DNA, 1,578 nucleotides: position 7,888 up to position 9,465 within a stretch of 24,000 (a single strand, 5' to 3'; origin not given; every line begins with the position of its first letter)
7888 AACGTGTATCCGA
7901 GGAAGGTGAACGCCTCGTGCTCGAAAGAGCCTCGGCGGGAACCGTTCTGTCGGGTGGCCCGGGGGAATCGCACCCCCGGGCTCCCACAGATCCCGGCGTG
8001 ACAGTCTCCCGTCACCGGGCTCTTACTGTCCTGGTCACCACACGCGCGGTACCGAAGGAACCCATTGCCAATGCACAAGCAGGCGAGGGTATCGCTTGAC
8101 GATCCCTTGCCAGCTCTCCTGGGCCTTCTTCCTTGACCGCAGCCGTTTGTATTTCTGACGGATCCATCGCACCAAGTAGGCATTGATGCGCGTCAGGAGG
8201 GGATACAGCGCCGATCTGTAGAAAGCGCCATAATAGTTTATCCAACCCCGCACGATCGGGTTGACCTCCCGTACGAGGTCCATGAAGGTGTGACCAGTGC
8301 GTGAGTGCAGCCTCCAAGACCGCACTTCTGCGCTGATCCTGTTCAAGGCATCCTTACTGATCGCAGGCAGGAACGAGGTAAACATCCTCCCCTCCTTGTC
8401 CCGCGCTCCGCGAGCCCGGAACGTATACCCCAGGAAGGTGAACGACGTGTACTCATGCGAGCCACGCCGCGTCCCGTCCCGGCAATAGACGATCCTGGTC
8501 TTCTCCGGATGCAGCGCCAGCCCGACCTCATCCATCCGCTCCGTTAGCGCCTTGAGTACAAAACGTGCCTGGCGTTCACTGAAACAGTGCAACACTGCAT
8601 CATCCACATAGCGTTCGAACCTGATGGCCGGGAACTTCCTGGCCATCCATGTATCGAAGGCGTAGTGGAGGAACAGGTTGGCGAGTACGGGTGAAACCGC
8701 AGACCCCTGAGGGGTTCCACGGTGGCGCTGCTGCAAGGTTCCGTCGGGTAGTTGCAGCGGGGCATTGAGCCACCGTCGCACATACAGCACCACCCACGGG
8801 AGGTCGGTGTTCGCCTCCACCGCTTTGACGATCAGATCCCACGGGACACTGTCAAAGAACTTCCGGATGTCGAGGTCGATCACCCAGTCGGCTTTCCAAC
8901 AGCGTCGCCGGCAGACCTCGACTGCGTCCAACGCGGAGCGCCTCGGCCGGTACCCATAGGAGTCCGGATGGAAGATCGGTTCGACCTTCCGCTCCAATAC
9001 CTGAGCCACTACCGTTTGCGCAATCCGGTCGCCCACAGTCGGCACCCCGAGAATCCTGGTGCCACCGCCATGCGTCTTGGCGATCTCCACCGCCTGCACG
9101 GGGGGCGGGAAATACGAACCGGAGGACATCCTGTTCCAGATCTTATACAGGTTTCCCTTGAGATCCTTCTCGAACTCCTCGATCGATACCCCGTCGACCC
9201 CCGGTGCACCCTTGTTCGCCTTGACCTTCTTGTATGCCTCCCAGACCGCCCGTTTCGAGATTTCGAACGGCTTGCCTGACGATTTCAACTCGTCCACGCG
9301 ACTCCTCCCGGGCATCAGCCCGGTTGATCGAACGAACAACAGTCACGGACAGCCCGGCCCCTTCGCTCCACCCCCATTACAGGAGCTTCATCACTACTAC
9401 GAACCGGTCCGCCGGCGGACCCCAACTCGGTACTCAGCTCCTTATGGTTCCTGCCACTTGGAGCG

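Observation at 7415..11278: Nested group II introns (twintron): one intron inserted precisely in the RT/maturase ORF of a related intron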

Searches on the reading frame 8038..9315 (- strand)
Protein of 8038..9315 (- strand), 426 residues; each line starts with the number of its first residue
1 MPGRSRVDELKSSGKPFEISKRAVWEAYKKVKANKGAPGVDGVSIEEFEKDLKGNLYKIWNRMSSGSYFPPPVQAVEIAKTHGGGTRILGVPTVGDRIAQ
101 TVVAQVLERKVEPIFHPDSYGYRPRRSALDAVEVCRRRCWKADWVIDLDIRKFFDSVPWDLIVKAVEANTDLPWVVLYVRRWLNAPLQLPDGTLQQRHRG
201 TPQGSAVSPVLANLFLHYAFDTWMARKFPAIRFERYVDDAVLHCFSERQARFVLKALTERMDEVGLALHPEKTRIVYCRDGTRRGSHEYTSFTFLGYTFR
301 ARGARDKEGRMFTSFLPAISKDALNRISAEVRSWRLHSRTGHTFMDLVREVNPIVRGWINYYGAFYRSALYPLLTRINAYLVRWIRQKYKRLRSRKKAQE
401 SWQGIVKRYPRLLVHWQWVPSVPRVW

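Call 5: search_protein_families(library=pfam, proteins=[window:8038-9315:-])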
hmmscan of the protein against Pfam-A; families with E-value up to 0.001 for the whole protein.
seq(426 aa): 3 families
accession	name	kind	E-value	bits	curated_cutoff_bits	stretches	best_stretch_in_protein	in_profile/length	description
PF00078.32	RVT_1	-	1.2e-36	126.8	29.6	1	82-299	4-205/205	Reverse transcriptase (RNA-dependent DNA polymerase)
PF08388.16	GIIM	-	3.5e-18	65.8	23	1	325-401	2-79/80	Group II intron, maturase-specific domain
PF00680.25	RdRP_1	-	6.2e-06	25.7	23.9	1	176-307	263-400/450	Viral RNA-dependent RNA polymerase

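Call 6: search_protein_families(library=ncbifam, proteins=[window:8038-9315:-])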
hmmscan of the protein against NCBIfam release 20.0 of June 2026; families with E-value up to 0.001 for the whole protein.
seq(426 aa): 7 families
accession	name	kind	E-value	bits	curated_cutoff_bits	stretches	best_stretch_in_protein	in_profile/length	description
TIGR04416.1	group_II_RT_mat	equivalog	6e-120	400.6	300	1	22-388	2-352/353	group II intron reverse transcriptase/maturase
NF041747.1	Drt3a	equivalog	4.7e-23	82.2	200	1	144-329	112-290/412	antiviral reverse transcriptase Drt3a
NF038233.2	retron_St85_RT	exception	1.9e-13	50.3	235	1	75-268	27-206/289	retron St85 family RNA-directed DNA polymerase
NF041746.1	Drt2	equivalog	3.8e-13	49.4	390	1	196-301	219-323/416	antiviral reverse transcriptase Drt2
NF042941.1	Retron_TIR_antiphage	equivalog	4e-10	39.1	600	1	75-258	31-198/464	TIR domain-containing anti-phage reverse transcriptase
NF041749.1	Drt4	equivalog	5.1e-07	29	450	1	140-276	134-267/489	antiviral reverse transcriptase Drt4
NF038237.1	retron_Ec67_fus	exception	5.8e-07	28.3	450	1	202-277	162-249/572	retron Ec67 family RNA-directed DNA polymerase/endonuclease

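Call 8: find_encoding_contigs(protein=window:8038-9297:-, flank=10000, max_places=10)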
Protein seq(420 aa) (420 aa): 1 contig read that carries it; 1 place shown.
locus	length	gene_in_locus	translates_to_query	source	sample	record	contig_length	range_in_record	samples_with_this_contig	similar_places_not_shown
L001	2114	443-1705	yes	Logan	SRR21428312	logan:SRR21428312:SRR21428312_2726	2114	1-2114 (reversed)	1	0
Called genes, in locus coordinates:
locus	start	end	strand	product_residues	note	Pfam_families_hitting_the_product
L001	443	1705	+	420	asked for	PF00078:RVT_1, PF00680:RdRP_1 (weak), PF08388:GIIM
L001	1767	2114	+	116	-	?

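Call 14: find_homologous_proteins(query=window:8038-9297:-, max_evalue=1e-50)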
Query seq(420 aa) (420 aa): 7999 proteins with E <= 1e-50 among 8000 candidates; the best 120 are listed.
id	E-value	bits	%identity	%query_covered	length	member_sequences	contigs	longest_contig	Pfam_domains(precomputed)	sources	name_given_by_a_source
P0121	2.8e-276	934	95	100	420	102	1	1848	PF00078.33,PF08388.17,PF00680.26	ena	-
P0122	1.4e-242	823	83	100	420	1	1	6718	PF00078.33,PF08388.17,PF00680.26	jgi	jgi:group II intron reverse transcriptase/maturase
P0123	1.5e-242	823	83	100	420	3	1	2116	PF00078.33,PF08388.17,PF00680.26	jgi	jgi:group II intron reverse transcriptase/maturase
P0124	2.1e-239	813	81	100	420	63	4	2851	PF00078.33,PF08388.17,PF00680.26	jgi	jgi:RNA-directed DNA polymerase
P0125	1.3e-238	810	81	100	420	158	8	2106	PF00078.33,PF08388.17,PF00680.26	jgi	jgi:group II intron reverse transcriptase/maturase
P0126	9.7e-235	797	80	100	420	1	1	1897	PF00078.33,PF08388.17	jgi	jgi:RNA-directed DNA polymerase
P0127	2.7e-233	793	79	100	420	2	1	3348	PF00078.33,PF08388.17,PF00680.26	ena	-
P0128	3.7e-233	792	78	100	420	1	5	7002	PF00078.33,PF08388.17,PF00680.26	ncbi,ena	-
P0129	2.7e-232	789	77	100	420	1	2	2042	PF00078.33,PF08388.17,PF00680.26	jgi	jgi:RNA-directed DNA polymerase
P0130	3.3e-232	789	80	100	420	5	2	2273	PF00078.33,PF08388.17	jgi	jgi:group II intron reverse transcriptase/maturase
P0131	9.6e-232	788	78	100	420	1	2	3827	PF00078.33,PF08388.17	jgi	jgi:RNA-directed DNA polymerase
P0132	1.0e-231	788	78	100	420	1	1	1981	PF00078.33,PF08388.17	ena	-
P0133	1.1e-231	787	78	100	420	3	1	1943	PF00078.33,PF08388.17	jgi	-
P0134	3.1e-231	786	78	100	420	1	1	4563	PF00078.33,PF08388.17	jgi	jgi:group II intron reverse transcriptase/maturase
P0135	3.9e-231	786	80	100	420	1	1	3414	PF00078.33,PF08388.17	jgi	jgi:RNA-directed DNA polymerase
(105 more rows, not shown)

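Call 16: find_encoding_contigs(protein=P0246, flank=3000, max_places=10)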
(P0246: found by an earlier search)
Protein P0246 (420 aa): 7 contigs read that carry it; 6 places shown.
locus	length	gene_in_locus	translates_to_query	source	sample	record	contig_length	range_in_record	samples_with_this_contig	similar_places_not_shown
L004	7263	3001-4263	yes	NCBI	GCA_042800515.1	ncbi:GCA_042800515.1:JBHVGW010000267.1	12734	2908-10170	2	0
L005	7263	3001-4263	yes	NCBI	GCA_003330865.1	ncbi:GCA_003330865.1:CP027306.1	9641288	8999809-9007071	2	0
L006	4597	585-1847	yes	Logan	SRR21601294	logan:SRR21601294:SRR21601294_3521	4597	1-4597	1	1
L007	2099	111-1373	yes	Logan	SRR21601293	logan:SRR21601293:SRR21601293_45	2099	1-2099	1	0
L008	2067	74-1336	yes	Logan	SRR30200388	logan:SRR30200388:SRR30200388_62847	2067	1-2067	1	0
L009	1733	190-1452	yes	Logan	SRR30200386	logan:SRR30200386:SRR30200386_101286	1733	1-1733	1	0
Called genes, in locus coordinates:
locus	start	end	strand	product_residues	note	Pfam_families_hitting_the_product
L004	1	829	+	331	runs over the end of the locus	PF14525:AraC_binding_2, PF12833:HTH_18, PF00165:HTH_AraC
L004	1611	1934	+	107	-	-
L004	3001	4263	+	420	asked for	PF00078:RVT_1, PF08388:GIIM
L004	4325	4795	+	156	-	PF08388:GIIM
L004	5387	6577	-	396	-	-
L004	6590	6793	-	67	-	PF19711:DUF6207 (weak)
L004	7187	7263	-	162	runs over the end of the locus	-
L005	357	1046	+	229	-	PF13011:LZ_Tnp_IS481 (faint), PF13518:HTH_28 (weak), PF13551:HTH_29 (weak), PF13565:HTH_32, PF13384:HTH_23, PF13518:HTH_28, PF13551:HTH_29, PF13565:HTH_32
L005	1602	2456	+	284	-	PF00078:RVT_1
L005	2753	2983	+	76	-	-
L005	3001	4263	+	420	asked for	PF00078:RVT_1, PF08388:GIIM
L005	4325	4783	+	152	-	PF08388:GIIM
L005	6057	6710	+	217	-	PF07335:Glyco_hydro_75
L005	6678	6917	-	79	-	PF13655:RVT_N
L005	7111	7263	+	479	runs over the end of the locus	PF13546:DDE_5, PF01609:DDE_Tnp_1 (weak)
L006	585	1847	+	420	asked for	PF00078:RVT_1, PF08388:GIIM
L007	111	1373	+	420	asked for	PF00078:RVT_1, PF08388:GIIM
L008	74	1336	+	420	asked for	PF00078:RVT_1, PF08388:GIIM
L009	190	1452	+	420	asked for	PF00078:RVT_1, PF08388:GIIM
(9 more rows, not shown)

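Call 17: find_encoding_contigs(protein=P0242, flank=3000, max_places=10)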
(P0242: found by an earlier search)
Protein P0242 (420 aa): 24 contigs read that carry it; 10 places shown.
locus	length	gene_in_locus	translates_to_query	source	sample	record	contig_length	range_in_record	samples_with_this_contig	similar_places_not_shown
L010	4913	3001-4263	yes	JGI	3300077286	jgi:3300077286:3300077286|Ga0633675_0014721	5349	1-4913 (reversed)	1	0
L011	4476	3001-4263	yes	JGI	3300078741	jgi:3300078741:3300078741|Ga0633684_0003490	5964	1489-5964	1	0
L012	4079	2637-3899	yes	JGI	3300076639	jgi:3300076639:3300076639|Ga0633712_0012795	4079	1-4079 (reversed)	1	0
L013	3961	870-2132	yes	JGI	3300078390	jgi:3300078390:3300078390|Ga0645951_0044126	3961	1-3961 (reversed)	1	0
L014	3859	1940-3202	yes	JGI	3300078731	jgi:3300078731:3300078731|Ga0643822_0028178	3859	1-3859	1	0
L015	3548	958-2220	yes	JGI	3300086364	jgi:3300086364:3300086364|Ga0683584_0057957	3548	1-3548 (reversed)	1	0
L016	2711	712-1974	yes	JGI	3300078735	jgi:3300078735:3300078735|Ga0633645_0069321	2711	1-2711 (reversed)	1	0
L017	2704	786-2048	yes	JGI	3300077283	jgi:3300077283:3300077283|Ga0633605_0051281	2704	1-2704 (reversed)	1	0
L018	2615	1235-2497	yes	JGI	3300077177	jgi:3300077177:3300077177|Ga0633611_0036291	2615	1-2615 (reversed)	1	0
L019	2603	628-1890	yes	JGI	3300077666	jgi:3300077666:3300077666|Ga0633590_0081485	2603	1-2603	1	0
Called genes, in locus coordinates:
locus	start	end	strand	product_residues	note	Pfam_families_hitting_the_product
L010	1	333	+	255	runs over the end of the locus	?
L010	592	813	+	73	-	-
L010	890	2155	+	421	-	PF00078:RVT_1, PF00680:RdRP_1, PF08388:GIIM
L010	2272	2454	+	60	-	PF00078:RVT_1 (weak)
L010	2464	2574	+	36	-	-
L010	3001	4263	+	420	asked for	PF00078:RVT_1, PF00680:RdRP_1 (weak), PF08388:GIIM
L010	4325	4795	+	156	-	PF08388:GIIM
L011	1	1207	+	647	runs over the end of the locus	PF00239:Resolvase, PF07508:Recombinase, PF13408:Zn_ribbon_recom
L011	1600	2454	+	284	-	PF00078:RVT_1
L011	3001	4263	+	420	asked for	PF00078:RVT_1, PF00680:RdRP_1 (weak), PF08388:GIIM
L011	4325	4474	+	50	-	?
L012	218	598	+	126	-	-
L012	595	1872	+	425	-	PF00078:RVT_1, PF00680:RdRP_1, PF08388:GIIM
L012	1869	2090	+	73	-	-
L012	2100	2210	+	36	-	-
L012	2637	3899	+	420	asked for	PF00078:RVT_1, PF00680:RdRP_1 (weak), PF08388:GIIM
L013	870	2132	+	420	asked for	PF00078:RVT_1, PF00680:RdRP_1 (weak), PF08388:GIIM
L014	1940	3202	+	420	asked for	PF00078:RVT_1, PF00680:RdRP_1 (weak), PF08388:GIIM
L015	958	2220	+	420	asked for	PF00078:RVT_1, PF00680:RdRP_1 (weak), PF08388:GIIM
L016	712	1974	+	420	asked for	PF00078:RVT_1, PF00680:RdRP_1 (weak), PF08388:GIIM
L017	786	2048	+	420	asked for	PF00078:RVT_1, PF00680:RdRP_1 (weak), PF08388:GIIM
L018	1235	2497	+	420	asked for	PF00078:RVT_1, PF00680:RdRP_1 (weak), PF08388:GIIM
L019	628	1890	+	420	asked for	PF00078:RVT_1, PF00680:RdRP_1 (weak), PF08388:GIIM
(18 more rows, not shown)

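Call 22: search_solved_structures(query=window:8038-9297:-, max_evalue=1e-10)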
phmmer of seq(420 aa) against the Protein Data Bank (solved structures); distinct sequences matched with E-value up to 1e-10: 7.
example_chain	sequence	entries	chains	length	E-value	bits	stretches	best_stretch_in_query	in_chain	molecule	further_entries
7uim_D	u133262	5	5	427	4e-42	147.9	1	20-387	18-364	Group II intron reverse transcriptase/maturase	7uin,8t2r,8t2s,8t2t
6ar1_A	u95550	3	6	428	1e-40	143.2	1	20-389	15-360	GsI-IIC RT | Trt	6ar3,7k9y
5hhl_A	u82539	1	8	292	4.1e-39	138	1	19-269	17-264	Retron-type reverse transcriptase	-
5hhj_A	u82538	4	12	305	7.2e-39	137.2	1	19-270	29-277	Retron-type reverse transcriptase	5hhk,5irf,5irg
6me0_C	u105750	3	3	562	1.9e-26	96.2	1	21-384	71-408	Maturase reverse transcriptase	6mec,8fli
5g2x_C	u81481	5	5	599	7.8e-26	94.2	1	19-220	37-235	GROUP II INTRON-ENCODED PROTEIN LTRA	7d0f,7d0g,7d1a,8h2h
7kft_D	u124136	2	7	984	1.6e-20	76.7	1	57-294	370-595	Cas6-RT-Cas1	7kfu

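Call 31: find_related_loci(query=window:8038-9297:-, collection=genome_contigs, flank=4000)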
Query seq(420 aa) (420 aa) in genome_contigs; peptide patterns used: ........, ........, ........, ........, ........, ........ (x = any residue, [..] = any of these).
598 stretches matched a pattern (row limit reached: there are more); 581 encode a relative of the query (tblastn E <= 1e-3); the best 80 are kept; 80 distinct loci.
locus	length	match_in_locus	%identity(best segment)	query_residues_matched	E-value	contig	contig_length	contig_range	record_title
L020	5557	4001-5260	78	1-420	0e+0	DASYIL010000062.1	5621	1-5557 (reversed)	MAG TPA_asm: Pseudonocardiaceae bacterium isolate SMAG_U4266 k141_785042, whole genome shotgun sequence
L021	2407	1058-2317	76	1-420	0e+0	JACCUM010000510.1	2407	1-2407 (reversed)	MAG: Geodermatophilaceae bacterium isolate MGR_bin100 SD2897-2912_k127_2726717, whole genome shotgun sequence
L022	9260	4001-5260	76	1-420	0e+0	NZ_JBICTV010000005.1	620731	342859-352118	Dactylosporangium sp. NPDC048998 NPDC048998_81_H7.ctg-0005, whole genome shotgun sequence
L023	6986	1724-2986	76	1-420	0e+0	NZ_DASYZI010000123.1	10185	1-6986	MAG: Actinocrinis sp. isolate SMAG_U6358 k141_221071, whole genome shotgun sequence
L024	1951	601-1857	77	1-420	0e+0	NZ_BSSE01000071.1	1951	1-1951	Microtetraspora sp. NBRC 16547 sequence071, whole genome shotgun sequence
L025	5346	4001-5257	77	1-420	0e+0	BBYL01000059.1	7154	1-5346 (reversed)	Microtetraspora glauca DNA, contig: scaffold00067, whole genome shotgun sequence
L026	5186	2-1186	79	23-417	0e+0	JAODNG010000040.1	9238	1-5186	MAG: Pseudonocardiales bacterium isolate RYN_112 scaffold_1330248, whole genome shotgun sequence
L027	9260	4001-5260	75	1-420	0e+0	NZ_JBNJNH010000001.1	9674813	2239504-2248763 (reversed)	Dactylosporangium sp. CA-139066 MDNA_WGS_301_1, whole genome shotgun sequence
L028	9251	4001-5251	76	1-418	0e+0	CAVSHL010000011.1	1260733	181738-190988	MAG: uncultured Actinomycetota bacterium isolate MFD04212.bin.1.234 genome assembly, contig: contig_3467, whole genome s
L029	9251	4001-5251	76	1-418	0e+0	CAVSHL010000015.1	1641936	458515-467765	MAG: uncultured Actinomycetota bacterium isolate MFD04212.bin.1.234 genome assembly, contig: contig_630, whole genome sh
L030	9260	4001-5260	75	1-420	0e+0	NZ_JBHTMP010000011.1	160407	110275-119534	Micromonospora sonneratiae strain JCM 31037 GCM70027354_145, whole genome shotgun sequence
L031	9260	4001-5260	75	1-420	0e+0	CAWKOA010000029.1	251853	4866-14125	MAG: uncultured Actinomycetes bacterium isolate MFD09286.bin.2.81 genome assembly, contig: contig_6015, whole genome sho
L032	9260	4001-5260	75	1-420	0e+0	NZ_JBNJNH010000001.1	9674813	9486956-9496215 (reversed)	Dactylosporangium sp. CA-139066 MDNA_WGS_301_1, whole genome shotgun sequence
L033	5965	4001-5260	75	1-420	0e+0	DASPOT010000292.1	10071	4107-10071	MAG TPA_asm: Mycobacterium sp. isolate SMAG_U12154 k141_1843736, whole genome shotgun sequence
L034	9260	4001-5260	75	1-420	0e+0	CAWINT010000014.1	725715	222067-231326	MAG: uncultured Actinomycetes bacterium isolate MFD05502.bin.1.142 genome assembly, contig: contig_9857, whole genome sh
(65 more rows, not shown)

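Call 56: find_encoding_contigs(protein=P0122, flank=2500, max_places=4)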
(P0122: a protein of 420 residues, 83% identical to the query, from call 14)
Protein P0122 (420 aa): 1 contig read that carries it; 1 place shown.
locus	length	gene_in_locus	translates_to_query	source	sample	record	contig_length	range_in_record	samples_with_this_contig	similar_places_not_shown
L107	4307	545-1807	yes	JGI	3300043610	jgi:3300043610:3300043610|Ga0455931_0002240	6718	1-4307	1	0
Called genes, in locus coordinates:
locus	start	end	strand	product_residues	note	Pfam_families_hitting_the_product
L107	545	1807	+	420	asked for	PF00078:RVT_1, PF00680:RdRP_1 (weak), PF08388:GIIM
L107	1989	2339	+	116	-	PF08388:GIIM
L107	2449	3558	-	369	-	PF00239:Resolvase, PF07508:Recombinase, PF13408:Zn_ribbon_recom (weak)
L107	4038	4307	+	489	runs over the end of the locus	-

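Call 57: find_encoding_contigs(protein=P0125, flank=2500, max_places=6)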
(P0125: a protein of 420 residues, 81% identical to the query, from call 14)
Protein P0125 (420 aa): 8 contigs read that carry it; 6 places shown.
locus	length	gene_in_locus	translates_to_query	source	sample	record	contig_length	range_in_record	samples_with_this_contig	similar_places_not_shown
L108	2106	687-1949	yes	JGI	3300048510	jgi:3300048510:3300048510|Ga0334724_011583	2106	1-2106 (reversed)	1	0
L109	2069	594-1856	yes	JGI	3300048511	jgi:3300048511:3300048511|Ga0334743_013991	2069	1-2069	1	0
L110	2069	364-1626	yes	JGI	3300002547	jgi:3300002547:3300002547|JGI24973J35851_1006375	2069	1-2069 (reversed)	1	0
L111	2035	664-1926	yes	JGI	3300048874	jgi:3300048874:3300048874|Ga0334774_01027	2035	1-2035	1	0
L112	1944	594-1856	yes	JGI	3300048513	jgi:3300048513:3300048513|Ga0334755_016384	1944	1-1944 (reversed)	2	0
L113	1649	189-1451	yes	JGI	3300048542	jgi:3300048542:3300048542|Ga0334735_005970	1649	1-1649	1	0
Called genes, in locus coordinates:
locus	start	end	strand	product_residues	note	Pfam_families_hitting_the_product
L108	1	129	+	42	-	?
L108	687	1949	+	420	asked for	PF00078:RVT_1, PF00680:RdRP_1 (weak), PF08388:GIIM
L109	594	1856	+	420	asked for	PF00078:RVT_1, PF00680:RdRP_1 (weak), PF08388:GIIM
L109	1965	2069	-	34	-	?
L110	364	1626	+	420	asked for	PF00078:RVT_1, PF00680:RdRP_1 (weak), PF08388:GIIM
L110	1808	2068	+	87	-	?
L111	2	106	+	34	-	?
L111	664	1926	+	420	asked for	PF00078:RVT_1, PF00680:RdRP_1 (weak), PF08388:GIIM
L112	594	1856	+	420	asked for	PF00078:RVT_1, PF00680:RdRP_1 (weak), PF08388:GIIM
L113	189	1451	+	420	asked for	PF00078:RVT_1, PF00680:RdRP_1 (weak), PF08388:GIIM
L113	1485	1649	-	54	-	?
